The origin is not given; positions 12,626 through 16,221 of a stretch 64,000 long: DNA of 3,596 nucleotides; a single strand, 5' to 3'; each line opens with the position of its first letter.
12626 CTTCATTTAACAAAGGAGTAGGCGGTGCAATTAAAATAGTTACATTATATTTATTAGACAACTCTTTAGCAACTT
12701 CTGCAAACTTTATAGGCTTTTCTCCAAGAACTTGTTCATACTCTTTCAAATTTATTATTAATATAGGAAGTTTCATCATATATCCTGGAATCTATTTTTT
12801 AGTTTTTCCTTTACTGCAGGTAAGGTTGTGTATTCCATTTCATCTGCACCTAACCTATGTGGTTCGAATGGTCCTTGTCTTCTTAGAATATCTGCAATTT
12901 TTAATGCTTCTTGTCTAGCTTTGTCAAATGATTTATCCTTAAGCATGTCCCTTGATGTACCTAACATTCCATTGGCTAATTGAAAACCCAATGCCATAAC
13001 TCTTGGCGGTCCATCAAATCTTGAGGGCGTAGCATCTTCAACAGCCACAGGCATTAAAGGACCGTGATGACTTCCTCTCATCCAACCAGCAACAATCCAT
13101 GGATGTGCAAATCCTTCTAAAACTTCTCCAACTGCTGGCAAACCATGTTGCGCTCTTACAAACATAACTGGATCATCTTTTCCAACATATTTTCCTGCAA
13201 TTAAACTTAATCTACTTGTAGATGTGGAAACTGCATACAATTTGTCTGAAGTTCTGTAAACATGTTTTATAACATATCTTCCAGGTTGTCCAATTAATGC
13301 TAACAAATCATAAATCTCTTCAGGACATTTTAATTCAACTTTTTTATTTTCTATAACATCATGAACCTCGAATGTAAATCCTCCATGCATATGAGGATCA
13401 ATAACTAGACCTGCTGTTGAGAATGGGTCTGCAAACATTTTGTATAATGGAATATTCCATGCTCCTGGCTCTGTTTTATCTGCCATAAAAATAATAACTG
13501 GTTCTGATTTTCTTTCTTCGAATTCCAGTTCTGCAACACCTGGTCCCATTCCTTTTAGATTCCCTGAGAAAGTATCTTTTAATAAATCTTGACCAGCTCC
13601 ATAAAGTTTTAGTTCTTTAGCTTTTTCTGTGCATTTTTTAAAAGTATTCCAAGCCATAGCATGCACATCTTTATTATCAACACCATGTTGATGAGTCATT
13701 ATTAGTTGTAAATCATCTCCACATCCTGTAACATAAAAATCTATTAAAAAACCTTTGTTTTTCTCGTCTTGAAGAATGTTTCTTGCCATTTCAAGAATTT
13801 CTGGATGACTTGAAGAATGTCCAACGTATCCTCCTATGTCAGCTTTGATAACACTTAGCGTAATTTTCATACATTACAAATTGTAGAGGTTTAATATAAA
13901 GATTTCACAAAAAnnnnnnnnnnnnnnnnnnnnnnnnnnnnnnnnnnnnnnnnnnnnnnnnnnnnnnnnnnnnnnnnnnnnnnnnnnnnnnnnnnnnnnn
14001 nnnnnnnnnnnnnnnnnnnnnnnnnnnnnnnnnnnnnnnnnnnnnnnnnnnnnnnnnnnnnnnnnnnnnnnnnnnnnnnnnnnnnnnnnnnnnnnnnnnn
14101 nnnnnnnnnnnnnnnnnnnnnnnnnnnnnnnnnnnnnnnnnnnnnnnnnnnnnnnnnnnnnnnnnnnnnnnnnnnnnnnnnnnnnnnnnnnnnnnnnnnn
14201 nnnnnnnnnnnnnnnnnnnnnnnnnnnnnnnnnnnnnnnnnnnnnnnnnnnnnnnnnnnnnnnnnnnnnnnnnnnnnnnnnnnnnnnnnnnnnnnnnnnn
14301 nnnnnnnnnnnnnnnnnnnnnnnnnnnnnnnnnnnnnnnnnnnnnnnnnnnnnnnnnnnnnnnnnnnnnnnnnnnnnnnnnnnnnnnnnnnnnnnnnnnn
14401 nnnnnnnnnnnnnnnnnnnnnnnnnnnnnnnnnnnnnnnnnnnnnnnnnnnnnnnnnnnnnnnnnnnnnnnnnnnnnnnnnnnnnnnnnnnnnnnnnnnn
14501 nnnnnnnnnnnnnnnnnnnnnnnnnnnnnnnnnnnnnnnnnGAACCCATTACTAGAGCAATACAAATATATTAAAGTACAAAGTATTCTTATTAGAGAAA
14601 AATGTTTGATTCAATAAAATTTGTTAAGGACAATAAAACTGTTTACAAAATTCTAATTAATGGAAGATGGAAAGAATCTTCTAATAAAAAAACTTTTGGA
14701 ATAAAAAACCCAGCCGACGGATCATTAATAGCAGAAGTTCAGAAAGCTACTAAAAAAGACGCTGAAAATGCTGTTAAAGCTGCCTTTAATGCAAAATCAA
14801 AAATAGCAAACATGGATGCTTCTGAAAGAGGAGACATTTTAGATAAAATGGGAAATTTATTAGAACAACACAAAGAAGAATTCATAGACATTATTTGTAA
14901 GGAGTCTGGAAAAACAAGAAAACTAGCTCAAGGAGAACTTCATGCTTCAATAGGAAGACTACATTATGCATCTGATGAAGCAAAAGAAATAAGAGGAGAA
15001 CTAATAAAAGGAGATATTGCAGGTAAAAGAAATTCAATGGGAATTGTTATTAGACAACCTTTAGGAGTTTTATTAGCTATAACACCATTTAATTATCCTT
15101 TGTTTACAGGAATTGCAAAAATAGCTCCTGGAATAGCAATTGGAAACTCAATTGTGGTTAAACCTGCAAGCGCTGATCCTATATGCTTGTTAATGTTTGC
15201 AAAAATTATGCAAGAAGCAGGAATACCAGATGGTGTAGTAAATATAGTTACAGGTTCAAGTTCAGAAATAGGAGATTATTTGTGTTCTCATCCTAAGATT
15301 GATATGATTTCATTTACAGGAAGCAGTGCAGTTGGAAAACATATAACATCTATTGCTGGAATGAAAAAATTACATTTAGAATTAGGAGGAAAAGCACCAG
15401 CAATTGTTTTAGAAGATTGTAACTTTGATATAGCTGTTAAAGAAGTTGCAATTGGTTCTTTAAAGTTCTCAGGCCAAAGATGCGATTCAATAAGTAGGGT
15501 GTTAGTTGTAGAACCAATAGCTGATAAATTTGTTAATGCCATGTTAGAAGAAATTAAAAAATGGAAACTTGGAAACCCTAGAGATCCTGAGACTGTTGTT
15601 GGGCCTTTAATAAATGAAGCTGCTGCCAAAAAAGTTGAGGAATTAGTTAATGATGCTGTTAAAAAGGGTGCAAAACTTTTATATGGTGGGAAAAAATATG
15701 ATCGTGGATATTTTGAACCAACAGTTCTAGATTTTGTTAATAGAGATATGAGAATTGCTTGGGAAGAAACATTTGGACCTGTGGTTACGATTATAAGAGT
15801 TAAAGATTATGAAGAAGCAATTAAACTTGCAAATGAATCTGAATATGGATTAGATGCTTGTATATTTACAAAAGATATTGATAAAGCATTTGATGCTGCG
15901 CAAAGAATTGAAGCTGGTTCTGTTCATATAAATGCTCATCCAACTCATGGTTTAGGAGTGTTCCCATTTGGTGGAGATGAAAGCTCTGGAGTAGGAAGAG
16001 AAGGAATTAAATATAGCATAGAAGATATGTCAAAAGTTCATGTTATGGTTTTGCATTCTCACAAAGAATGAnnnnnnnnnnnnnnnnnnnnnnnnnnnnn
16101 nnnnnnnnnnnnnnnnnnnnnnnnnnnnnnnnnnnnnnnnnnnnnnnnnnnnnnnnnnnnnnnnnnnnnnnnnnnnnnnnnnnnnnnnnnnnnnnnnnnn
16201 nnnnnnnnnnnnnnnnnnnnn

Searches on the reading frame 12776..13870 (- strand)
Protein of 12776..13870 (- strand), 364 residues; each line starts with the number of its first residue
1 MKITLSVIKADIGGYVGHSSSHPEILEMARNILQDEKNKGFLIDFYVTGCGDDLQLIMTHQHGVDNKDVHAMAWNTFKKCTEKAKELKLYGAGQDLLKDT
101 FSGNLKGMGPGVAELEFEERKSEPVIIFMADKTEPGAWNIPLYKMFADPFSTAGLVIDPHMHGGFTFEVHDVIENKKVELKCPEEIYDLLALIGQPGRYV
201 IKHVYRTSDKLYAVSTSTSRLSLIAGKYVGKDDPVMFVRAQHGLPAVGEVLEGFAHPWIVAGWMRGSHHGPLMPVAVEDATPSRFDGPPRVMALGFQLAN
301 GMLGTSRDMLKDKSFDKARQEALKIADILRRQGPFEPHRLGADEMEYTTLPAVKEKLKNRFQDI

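Call 53: search_protein_families(library=pfam, proteins=[window:12776-13870:-], max_evalue=0.001)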
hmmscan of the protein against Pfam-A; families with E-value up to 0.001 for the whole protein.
window:12776-13870:- (364 aa): 1 family
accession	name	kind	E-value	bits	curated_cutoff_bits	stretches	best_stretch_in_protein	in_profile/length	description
PF01950.21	FBPase_3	-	1.1e-184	614.1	25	1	2-362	1-361/361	Fructose-1,6-bisphosphatase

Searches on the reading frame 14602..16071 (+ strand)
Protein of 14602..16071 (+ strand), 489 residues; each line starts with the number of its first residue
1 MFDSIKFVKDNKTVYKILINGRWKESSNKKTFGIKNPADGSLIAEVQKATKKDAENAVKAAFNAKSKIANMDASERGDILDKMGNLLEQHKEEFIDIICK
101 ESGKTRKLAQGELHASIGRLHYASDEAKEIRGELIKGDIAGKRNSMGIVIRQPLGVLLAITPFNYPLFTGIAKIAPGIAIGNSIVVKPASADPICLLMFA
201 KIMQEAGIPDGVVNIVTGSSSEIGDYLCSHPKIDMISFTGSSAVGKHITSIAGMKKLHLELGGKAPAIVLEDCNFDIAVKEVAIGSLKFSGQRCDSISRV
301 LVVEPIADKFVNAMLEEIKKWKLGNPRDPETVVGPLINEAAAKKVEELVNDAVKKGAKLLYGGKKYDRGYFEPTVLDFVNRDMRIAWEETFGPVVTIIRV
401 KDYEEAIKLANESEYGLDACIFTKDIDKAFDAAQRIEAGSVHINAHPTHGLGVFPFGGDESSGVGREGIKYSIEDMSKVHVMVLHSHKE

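Call 53: search_protein_families(library=pfam, proteins=[window:14602-16071:+], max_evalue=0.001)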
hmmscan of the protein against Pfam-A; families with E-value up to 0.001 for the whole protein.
window:14602-16071:+ (489 aa): 2 families
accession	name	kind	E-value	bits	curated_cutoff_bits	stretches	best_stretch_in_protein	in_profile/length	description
PF00171.27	Aldedh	-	5.7e-161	536.6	23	1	23-480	1-459/461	Aldehyde dehydrogenase family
PF05893.19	LuxC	-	0.00012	21.5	21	1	148-320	83-261/401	Acyl-CoA reductase (LuxC)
